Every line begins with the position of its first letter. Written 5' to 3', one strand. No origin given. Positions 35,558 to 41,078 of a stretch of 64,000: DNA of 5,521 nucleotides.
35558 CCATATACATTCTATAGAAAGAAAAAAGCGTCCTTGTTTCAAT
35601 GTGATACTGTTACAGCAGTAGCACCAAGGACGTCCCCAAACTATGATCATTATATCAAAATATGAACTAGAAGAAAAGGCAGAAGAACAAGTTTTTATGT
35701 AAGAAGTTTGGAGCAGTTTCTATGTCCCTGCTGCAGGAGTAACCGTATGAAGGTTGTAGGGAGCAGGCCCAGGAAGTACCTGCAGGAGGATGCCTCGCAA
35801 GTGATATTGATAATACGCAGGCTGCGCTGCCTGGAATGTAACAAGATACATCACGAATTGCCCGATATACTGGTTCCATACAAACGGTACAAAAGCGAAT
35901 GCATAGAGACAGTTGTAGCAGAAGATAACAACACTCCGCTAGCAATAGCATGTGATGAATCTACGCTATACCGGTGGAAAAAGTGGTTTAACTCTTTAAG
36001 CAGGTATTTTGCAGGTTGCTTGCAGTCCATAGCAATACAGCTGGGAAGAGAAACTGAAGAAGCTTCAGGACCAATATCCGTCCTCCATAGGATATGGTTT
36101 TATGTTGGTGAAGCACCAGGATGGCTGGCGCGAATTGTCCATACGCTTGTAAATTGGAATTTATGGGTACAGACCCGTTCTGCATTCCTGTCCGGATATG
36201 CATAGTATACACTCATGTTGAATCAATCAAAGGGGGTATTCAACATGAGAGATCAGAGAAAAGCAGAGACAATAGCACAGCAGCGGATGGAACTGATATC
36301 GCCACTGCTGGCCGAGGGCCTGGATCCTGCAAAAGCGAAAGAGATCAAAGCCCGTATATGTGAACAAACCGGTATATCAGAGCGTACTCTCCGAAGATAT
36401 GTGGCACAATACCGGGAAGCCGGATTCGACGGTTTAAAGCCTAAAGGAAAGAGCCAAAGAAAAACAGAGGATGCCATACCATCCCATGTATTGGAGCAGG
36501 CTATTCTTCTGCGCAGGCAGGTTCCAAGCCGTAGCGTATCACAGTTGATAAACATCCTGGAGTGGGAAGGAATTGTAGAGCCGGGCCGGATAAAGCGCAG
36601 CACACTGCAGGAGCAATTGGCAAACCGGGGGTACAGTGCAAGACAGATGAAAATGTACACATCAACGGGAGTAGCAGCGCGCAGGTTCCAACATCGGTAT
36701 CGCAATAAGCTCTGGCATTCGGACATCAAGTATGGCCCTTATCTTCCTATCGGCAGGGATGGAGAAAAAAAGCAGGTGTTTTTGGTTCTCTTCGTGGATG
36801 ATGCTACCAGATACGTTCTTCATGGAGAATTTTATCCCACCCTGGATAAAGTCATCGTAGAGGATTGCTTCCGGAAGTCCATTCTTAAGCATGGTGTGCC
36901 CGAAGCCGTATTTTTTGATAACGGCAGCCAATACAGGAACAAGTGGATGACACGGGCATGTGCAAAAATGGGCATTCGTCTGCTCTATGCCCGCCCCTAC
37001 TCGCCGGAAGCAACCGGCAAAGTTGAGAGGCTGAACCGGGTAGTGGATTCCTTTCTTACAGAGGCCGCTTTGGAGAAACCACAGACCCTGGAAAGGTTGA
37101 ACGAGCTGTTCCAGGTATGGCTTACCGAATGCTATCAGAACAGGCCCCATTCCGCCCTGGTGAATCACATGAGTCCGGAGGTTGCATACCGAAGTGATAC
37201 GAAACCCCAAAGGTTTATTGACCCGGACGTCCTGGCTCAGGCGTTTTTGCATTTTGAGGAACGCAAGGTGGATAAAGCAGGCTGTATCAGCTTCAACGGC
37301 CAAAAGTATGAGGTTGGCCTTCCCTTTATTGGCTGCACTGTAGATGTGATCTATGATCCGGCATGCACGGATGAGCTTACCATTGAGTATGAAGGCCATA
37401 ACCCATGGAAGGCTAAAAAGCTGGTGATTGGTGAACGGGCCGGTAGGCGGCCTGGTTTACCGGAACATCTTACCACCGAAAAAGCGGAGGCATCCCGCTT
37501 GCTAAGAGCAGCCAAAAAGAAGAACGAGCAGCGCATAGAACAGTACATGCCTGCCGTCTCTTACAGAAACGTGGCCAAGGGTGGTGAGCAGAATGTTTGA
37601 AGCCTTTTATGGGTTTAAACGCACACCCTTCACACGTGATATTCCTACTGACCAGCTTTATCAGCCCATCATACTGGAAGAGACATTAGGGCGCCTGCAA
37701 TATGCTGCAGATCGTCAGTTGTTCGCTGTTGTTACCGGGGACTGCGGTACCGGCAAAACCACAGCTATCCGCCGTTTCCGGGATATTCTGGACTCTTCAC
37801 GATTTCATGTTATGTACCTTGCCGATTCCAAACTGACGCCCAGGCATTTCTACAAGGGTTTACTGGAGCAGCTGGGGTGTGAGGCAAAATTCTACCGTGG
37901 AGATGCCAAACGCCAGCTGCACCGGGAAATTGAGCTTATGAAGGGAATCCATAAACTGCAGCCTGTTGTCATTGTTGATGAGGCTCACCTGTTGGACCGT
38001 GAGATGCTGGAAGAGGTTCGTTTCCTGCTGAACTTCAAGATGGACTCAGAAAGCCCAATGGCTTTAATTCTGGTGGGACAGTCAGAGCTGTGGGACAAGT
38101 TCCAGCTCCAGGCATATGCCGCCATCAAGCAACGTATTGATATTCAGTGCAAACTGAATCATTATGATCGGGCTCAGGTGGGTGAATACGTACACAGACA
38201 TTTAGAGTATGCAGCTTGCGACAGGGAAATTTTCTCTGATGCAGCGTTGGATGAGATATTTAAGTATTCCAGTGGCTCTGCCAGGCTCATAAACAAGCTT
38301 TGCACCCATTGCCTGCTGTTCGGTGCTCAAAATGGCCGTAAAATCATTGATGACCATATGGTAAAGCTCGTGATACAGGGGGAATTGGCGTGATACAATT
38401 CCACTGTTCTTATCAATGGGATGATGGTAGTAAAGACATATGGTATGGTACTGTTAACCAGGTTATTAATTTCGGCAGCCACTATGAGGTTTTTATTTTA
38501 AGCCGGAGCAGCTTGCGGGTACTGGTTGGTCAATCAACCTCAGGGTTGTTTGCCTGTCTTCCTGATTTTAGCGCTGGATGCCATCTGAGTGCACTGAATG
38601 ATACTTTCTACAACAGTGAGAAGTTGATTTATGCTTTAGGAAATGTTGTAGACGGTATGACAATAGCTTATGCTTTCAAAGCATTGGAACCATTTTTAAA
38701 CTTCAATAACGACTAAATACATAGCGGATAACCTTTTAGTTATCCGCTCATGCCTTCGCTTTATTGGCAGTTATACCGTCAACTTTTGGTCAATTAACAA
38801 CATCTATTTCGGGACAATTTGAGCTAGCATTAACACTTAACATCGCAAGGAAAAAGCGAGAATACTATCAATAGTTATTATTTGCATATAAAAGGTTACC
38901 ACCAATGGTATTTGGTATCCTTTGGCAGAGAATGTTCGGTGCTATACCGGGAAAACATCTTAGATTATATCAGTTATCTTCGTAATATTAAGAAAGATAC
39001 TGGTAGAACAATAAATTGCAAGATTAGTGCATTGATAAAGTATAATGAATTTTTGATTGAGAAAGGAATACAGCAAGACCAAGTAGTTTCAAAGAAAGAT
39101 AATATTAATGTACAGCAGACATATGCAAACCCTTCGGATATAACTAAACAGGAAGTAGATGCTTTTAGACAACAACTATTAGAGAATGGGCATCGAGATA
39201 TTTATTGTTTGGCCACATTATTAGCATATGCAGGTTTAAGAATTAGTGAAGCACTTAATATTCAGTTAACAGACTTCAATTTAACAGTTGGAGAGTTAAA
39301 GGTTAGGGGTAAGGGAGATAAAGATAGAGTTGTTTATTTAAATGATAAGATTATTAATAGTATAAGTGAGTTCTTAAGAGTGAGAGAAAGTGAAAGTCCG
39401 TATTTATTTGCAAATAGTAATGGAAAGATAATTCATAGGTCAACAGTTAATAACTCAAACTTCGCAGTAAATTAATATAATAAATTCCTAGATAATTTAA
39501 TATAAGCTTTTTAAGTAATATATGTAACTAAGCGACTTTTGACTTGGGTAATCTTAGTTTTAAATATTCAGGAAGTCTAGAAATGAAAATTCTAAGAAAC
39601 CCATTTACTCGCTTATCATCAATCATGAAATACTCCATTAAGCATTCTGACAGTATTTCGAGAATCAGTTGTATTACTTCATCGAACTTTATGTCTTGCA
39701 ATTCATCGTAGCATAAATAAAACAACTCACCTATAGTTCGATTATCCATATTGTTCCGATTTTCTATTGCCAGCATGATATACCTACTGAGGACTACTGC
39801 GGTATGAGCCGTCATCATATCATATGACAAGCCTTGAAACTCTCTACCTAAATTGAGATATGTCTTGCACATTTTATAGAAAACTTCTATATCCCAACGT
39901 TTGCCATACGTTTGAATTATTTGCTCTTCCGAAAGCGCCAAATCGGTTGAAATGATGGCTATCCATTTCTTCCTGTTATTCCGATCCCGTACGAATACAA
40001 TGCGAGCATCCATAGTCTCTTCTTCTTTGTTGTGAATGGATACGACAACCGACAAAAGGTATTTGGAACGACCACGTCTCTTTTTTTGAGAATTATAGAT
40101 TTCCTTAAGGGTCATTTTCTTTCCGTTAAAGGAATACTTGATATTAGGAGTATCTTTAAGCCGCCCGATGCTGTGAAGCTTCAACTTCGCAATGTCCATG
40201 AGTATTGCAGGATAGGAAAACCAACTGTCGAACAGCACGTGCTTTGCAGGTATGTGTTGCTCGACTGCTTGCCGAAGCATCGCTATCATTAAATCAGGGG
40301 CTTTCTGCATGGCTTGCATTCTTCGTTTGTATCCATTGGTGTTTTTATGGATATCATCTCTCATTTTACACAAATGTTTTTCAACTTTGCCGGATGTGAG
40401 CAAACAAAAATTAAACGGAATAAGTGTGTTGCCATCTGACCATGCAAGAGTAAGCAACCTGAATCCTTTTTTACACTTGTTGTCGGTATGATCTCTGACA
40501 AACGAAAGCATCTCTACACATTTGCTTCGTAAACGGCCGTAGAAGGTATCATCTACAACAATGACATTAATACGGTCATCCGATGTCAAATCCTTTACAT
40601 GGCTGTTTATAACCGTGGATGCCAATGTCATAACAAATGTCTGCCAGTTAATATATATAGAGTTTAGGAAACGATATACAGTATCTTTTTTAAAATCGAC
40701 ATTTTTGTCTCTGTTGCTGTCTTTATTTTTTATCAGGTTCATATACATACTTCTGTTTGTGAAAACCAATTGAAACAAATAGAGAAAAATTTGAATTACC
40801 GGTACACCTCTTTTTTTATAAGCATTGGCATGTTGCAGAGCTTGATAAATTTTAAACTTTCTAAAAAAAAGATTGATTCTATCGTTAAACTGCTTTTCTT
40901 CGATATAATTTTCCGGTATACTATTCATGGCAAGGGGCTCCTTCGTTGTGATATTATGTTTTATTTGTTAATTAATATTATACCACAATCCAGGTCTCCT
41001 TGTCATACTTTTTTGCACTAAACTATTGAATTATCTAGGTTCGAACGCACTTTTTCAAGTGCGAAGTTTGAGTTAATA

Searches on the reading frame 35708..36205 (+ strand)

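Call 35: search_protein_families(library=pfam, proteins=[window:35708-36205:+])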
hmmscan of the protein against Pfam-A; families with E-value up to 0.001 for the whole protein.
window:35708-36205:+ (165 aa): 1 family
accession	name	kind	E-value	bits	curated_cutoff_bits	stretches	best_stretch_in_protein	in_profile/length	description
PF20020.4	DUF6431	-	3.5e-27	94.5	26.6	1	6-90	1-82/82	Domain of unknown function (DUF6431)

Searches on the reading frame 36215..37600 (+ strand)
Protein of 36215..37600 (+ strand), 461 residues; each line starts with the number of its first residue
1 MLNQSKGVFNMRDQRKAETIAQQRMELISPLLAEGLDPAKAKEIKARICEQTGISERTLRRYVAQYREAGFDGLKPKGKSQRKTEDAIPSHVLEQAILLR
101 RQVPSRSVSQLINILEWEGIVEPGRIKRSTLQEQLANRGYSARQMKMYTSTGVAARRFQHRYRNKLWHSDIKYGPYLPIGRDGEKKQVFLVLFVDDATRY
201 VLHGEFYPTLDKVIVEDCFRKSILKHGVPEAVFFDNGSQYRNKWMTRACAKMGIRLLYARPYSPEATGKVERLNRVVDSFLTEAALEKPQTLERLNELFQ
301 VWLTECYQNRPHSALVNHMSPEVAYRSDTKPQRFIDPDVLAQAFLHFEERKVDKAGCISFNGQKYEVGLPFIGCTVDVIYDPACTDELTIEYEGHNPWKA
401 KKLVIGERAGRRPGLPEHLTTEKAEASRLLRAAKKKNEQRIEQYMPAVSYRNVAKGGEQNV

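Call 35: search_protein_families(library=pfam, proteins=[window:36215-37600:+])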
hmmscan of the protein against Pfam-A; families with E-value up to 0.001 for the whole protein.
window:36215-37600:+ (461 aa): 6 families
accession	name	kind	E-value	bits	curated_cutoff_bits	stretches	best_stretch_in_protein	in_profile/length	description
PF00665.32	rve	-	7.7e-12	45.8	32.6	1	163-264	4-102/102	Integrase core domain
PF13518.12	HTH_28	-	1.4e-08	35.1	25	1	47-79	17-49/52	Helix-turn-helix domain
PF13683.12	rve_3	-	9.4e-07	28.9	26.5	1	253-317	2-64/67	Integrase core domain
PF13551.12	HTH_29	-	3.5e-06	27.5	28.1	1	45-82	15-52/64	Winged helix-turn helix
PF13384.12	HTH_23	-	9.4e-06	25.7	24.6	1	46-75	21-50/50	Homeodomain-like domain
PF13565.12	HTH_32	-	0.0006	20.7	33.7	1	58-128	1-66/73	Homeodomain-like domain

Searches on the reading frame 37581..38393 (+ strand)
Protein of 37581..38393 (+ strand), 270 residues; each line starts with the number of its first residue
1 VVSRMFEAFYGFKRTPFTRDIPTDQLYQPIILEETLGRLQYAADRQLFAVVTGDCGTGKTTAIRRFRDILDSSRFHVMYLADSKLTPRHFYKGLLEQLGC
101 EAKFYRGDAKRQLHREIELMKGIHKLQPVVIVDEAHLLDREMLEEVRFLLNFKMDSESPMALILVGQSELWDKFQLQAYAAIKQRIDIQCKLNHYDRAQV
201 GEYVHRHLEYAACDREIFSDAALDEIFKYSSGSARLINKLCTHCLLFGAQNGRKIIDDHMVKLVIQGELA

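Call 35: search_protein_families(library=pfam, proteins=[window:37581-38393:+])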
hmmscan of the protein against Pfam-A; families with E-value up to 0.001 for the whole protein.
window:37581-38393:+ (270 aa): 8 families
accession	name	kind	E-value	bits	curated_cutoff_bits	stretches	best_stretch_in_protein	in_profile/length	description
PF13401.12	AAA_22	-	6.3e-25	88.4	27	1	45-173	4-129/130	AAA domain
PF13604.12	AAA_30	-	1.3e-08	35.3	27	1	42-147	14-109/191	AAA domain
PF13191.12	AAA_16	-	7.3e-06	27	32.6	1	42-152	20-158/167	AAA ATPase domain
PF05621.17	TniB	-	8.6e-06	25.7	22.4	1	45-175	34-170/189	Bacterial TniB protein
PF09848.15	SLFN-g3_helicase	-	4.6e-05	23.3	24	1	49-140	4-93/354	Schlafen group 3, DNA/RNA helicase domain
PF25199.1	nSTAND_NTPase5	-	0.0006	20.1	34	0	34-83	27-79/145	Novel STAND NTPase 5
PF01637.24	ATPase_2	-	0.00069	19.9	33.2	0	41-138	13-122/225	ATPase domain predominantly from Archaea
PF00004.35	AAA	-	0.00087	20.2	21.2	0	51-173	3-113/131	ATPase family associated with various cellular activities (AAA)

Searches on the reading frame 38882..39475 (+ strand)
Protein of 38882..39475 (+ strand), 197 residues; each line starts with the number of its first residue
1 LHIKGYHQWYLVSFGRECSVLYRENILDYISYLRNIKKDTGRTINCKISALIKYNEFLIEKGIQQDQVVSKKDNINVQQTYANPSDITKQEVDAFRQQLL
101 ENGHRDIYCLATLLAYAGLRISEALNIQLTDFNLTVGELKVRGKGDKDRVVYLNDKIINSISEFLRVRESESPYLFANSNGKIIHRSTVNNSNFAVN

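Call 35: search_protein_families(library=pfam, proteins=[window:38882-39475:+])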
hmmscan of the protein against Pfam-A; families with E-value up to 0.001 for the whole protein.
window:38882-39475:+ (197 aa): 1 family
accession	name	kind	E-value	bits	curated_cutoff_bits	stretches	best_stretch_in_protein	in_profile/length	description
PF00589.27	Phage_integrase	-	1e-13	51.9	27.1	1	88-191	4-112/172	Phage integrase family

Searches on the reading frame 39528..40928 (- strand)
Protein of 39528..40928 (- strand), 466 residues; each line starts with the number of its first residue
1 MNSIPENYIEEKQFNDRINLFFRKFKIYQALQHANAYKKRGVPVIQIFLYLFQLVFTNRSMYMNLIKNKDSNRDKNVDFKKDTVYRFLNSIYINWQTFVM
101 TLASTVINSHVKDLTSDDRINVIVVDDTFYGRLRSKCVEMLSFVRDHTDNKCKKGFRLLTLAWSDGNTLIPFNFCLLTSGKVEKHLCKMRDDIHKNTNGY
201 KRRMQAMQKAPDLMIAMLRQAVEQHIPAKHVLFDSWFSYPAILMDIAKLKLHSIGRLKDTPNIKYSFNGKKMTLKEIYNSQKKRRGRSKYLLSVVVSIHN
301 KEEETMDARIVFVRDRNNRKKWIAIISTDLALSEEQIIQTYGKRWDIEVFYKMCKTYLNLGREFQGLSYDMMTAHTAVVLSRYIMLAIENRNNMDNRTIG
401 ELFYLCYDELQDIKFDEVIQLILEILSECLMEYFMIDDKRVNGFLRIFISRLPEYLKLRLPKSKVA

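Call 35: search_protein_families(library=pfam, proteins=[window:39528-40928:-])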
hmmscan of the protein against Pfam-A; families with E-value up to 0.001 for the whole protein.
window:39528-40928:- (466 aa): 3 families
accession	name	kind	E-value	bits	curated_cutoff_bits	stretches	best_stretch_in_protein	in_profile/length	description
PF13546.12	DDE_5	-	1.6e-13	51.3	27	1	77-260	40-211/272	DDE superfamily endonuclease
PF01609.27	DDE_Tnp_1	-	8.1e-08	32.7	23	1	217-362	68-178/200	Transposase DDE domain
PF04693.18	DDE_Tnp_2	-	0.00072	19.3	20.2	0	222-356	179-287/327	Archaeal putative transposase ISC1217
